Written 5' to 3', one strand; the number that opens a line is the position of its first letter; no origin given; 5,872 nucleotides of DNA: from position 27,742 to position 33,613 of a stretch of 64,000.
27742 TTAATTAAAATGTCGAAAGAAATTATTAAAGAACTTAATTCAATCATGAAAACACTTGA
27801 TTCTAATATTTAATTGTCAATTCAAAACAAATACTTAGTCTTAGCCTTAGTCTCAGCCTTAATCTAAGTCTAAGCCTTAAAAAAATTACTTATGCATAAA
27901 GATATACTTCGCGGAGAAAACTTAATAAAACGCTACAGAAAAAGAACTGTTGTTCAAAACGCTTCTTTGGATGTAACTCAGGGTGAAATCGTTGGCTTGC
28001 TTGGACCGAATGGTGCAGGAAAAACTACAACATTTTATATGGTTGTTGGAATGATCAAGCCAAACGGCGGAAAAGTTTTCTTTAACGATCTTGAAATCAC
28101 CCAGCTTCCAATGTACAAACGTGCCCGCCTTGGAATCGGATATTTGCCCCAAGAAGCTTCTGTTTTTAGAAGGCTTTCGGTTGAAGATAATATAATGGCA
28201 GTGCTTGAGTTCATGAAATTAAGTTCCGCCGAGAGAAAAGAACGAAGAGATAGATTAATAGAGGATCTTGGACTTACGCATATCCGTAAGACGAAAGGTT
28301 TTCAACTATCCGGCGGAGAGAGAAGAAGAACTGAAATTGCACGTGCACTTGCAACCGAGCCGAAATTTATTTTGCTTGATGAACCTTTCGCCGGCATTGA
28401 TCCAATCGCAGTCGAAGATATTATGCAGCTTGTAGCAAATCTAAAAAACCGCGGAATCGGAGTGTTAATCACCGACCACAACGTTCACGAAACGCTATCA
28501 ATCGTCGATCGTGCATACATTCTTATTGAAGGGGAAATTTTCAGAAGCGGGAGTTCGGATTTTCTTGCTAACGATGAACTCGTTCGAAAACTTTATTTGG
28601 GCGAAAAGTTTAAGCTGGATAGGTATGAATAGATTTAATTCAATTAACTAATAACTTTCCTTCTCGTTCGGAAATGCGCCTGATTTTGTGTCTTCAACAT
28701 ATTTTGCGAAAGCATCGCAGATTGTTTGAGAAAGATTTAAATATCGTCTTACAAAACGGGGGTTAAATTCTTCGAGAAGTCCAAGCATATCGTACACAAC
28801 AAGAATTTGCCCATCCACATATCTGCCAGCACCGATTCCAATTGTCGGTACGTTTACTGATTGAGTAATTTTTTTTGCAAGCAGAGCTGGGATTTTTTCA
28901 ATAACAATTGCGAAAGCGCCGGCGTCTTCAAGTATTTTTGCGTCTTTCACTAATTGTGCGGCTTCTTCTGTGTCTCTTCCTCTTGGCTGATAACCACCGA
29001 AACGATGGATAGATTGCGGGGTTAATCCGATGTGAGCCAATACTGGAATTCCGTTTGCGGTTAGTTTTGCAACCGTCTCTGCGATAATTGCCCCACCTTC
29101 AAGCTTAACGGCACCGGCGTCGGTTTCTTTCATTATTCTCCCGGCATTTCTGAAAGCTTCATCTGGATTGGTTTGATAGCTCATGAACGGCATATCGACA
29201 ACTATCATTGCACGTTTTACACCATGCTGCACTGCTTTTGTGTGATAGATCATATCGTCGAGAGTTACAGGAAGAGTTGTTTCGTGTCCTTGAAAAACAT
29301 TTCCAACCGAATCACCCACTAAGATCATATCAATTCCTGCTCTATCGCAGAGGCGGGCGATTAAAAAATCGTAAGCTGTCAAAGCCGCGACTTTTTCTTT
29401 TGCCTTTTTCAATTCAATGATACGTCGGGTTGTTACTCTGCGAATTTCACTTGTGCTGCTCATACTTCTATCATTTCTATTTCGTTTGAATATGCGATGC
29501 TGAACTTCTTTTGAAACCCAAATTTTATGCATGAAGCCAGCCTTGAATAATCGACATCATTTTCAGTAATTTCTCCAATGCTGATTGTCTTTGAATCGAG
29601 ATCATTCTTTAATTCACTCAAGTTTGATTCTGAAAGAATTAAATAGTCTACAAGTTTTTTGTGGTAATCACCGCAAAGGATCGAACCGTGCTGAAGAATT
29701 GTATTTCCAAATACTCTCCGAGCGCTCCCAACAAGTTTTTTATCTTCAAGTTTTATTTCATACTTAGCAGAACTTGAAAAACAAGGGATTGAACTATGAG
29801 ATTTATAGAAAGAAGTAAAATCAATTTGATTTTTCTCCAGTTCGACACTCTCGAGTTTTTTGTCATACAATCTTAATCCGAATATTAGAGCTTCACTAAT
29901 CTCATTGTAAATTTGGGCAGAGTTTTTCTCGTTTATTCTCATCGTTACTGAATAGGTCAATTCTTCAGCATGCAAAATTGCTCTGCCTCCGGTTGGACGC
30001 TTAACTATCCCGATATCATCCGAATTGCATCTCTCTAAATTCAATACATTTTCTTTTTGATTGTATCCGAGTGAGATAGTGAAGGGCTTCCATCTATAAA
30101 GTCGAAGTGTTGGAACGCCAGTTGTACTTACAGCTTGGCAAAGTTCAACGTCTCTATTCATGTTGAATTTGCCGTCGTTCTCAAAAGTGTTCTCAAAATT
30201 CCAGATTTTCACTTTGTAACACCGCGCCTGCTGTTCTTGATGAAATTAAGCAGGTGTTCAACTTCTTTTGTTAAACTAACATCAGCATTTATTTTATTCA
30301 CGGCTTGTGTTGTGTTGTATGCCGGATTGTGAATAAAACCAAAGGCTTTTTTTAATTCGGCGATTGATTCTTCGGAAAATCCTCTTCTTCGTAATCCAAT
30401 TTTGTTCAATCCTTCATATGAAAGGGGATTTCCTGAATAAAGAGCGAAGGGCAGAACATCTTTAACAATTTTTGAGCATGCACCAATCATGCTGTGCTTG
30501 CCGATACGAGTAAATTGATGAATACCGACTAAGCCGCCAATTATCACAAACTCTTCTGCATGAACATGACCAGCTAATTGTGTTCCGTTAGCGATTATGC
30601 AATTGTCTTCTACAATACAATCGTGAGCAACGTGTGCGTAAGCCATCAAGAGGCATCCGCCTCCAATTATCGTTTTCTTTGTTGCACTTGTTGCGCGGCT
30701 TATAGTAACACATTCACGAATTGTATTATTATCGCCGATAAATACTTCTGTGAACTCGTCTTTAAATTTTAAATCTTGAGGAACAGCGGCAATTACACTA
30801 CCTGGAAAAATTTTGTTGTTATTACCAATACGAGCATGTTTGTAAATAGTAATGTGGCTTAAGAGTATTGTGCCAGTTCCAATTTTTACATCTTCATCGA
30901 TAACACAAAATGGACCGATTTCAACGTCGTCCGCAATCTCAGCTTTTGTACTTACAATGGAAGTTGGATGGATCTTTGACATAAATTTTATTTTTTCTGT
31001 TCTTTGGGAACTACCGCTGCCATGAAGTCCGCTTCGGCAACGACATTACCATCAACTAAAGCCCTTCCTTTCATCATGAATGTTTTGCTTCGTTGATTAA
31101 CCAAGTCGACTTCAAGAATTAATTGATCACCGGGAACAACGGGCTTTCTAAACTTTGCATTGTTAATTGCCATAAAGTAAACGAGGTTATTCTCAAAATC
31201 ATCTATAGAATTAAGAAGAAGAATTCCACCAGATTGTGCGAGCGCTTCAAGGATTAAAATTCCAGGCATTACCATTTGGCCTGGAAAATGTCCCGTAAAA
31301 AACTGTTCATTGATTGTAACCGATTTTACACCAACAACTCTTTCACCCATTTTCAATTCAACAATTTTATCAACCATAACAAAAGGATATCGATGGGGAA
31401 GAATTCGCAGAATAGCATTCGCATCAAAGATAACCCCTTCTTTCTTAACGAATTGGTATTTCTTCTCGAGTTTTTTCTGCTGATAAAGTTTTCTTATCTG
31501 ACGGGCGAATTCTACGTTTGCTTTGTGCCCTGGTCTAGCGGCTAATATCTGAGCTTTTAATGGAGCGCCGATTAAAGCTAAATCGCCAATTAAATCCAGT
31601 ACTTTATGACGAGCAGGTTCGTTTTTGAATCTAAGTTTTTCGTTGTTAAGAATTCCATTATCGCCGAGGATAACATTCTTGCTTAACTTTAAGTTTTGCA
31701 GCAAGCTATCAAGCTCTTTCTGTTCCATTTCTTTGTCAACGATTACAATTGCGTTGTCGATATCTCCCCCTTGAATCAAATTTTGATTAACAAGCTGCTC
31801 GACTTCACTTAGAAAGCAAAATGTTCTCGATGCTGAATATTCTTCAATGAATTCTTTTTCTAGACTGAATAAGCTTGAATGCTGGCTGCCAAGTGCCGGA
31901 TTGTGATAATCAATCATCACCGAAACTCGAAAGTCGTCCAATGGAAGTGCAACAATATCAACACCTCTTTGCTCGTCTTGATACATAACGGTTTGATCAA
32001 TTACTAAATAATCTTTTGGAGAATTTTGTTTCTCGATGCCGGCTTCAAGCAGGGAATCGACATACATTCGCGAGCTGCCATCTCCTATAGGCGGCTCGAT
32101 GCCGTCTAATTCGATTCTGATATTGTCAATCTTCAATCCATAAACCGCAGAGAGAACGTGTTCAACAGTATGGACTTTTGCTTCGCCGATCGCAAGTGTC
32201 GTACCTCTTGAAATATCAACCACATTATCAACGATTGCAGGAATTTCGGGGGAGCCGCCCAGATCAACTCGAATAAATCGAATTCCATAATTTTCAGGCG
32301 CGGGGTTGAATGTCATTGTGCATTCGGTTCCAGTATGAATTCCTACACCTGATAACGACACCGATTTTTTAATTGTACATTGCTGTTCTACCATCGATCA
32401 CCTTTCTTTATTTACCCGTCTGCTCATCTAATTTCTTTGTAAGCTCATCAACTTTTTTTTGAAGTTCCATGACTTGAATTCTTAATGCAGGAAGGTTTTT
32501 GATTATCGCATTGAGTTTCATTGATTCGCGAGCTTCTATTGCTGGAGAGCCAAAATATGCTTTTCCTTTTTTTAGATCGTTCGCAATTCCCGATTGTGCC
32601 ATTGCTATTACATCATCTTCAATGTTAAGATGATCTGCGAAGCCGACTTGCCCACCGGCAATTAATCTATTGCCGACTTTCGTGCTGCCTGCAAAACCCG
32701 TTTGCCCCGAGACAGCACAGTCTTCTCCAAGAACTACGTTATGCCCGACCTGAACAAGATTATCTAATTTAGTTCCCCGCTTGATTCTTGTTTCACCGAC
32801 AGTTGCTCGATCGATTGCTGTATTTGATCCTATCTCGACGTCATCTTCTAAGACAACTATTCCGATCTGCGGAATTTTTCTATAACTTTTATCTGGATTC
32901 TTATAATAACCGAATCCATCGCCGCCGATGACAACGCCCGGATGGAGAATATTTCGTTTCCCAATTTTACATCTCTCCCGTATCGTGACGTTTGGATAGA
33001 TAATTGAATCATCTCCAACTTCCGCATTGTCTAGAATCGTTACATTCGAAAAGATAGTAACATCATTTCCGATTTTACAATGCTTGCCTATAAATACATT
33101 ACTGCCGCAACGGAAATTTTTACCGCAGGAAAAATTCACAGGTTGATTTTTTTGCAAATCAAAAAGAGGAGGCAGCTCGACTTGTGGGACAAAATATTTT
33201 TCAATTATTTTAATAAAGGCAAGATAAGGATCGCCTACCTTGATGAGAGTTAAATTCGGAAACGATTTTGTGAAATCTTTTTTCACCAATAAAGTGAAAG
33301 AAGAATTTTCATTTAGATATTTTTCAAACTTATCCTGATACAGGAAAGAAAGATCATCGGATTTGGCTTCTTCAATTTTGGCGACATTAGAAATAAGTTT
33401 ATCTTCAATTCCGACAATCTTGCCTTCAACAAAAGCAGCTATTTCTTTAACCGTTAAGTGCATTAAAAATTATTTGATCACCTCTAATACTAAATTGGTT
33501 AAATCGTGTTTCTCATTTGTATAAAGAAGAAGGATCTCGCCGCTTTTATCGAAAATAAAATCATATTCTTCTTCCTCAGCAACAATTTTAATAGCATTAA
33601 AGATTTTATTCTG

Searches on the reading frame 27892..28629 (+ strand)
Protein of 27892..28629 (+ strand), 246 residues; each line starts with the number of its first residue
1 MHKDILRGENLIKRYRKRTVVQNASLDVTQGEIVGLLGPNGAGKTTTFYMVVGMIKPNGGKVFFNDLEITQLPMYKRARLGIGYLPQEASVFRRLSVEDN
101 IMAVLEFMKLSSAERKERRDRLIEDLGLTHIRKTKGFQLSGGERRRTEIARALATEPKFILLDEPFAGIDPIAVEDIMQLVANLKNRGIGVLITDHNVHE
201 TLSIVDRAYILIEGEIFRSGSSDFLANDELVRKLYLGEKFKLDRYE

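Call 77: search_protein_families(library=pfam, proteins=[window:27892-28629:+], max_evalue=0.00001)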
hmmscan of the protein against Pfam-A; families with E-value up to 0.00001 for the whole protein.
window:27892-28629:+ (246 aa): 2 families
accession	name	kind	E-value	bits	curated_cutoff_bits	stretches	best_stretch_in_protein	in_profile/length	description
PF00005.33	ABC_tran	-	1.7e-35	123.1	25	1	22-167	2-137/137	ABC transporter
PF13304.12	AAA_21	-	4.3e-08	34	27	0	152-198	251-300/304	AAA domain, putative AbiEii toxin, Type IV TA system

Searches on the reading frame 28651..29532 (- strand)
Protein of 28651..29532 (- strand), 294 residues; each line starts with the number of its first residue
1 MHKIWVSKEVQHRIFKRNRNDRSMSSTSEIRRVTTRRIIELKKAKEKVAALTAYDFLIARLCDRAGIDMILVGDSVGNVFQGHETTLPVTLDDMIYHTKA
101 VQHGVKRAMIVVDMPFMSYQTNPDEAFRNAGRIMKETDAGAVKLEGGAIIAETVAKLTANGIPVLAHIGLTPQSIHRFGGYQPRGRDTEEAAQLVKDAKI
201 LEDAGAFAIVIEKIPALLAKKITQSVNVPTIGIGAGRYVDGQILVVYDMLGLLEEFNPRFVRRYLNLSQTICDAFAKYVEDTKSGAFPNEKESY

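Call 76: search_protein_families(library=pfam, proteins=[window:28651-29532:-], max_evalue=0.00001)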
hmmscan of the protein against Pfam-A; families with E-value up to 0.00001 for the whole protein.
window:28651-29532:- (294 aa): 1 family
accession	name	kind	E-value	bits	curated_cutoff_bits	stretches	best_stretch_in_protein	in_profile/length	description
PF02548.21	Pantoate_transf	-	1.6e-114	382.1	28.7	1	32-290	1-259/259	Ketopantoate hydroxymethyltransferase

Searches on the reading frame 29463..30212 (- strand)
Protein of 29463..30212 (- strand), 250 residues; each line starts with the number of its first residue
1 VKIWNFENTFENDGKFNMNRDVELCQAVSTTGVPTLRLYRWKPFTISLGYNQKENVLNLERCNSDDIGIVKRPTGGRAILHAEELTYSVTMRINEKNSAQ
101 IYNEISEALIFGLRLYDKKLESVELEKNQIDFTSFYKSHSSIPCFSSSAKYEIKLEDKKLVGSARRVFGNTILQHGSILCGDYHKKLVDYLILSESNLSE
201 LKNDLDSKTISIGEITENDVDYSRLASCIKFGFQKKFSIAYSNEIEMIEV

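Call 76: search_protein_families(library=pfam, proteins=[window:29463-30212:-], max_evalue=0.00001)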
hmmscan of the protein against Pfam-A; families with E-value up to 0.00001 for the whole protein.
window:29463-30212:- (250 aa): 2 families
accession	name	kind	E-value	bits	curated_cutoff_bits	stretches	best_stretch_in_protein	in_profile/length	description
PF21948.1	LplA-B_cat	-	9.6e-24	84.9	27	1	14-230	2-196/200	Lipoyl protein ligase A/B catalytic domain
PF03099.24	BPL_LplA_LipB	-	6.5e-13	49.2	21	1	55-181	14-131/133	Biotin/lipoate A/B protein ligase family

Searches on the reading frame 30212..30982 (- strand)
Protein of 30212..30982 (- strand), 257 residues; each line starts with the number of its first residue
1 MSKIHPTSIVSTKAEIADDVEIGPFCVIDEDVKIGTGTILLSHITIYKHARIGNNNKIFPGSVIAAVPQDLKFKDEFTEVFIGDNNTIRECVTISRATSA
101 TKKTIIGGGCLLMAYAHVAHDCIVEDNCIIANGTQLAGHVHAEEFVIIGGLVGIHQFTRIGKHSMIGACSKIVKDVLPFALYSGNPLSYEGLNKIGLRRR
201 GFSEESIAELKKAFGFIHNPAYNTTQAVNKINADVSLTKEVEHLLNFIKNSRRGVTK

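Call 76: search_protein_families(library=pfam, proteins=[window:30212-30982:-], max_evalue=0.00001)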
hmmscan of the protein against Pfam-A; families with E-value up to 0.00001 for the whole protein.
window:30212-30982:- (257 aa): 3 families
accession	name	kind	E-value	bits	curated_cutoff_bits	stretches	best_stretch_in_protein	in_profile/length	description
PF00132.30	Hexapep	-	7.7e-26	89.1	27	1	104-137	2-35/36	Bacterial transferase hexapeptide (six repeats)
PF13720.11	Acetyltransf_11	-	9e-24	84.1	24.5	1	175-255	1-81/82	Udp N-acetylglucosamine O-acyltransferase; Domain 2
PF25084.1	LbH_EIF2B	-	8.4e-08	32.6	54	0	81-156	29-101/105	EIF2B subunit epsilon LbH domain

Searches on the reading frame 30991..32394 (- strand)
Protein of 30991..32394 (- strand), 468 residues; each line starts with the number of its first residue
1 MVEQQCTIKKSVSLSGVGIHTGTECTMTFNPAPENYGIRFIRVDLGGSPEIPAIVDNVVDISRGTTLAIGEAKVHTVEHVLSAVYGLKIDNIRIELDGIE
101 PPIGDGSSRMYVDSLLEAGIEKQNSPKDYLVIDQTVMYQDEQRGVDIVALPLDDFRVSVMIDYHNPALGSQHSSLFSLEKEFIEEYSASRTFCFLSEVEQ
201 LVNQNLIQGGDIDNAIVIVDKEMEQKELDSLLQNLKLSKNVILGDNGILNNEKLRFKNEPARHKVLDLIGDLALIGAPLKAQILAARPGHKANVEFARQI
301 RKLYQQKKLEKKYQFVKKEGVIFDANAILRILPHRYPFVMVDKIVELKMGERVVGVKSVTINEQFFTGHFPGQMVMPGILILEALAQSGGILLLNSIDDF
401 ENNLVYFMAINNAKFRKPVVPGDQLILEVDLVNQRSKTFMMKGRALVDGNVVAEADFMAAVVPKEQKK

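Call 77: search_protein_families(library=pfam, proteins=[window:30991-32394:-], max_evalue=0.00001)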
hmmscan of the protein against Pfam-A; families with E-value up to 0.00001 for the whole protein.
window:30991-32394:- (468 aa): 2 families
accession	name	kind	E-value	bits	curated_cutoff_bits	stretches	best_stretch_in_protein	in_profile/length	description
PF03331.19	LpxC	-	1.9e-90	303.5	27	2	5-225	1-216/268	UDP-3-O-acyl N-acetylglycosamine deacetylase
PF07977.19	FabA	-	2.2e-34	118.5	23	1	332-455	1-137/138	FabA-like domain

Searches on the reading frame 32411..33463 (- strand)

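Call 76: search_protein_families(library=pfam, proteins=[window:32411-33463:-], max_evalue=0.00001)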
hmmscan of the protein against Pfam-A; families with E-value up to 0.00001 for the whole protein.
window:32411-33463:- (351 aa): 3 families
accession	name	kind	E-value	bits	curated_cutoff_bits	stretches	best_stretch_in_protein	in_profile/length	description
PF00132.30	Hexapep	-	5e-22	77.1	27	2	128-162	1-35/36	Bacterial transferase hexapeptide (six repeats)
PF04613.19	LpxD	-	9.6e-16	57.8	30.8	1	23-88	3-69/70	UDP-3-O-[3-hydroxymyristoyl] glucosamine N-acyltransferase, LpxD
PF25084.1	LbH_EIF2B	-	1e-12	48.4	54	1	122-181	38-101/105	EIF2B subunit epsilon LbH domain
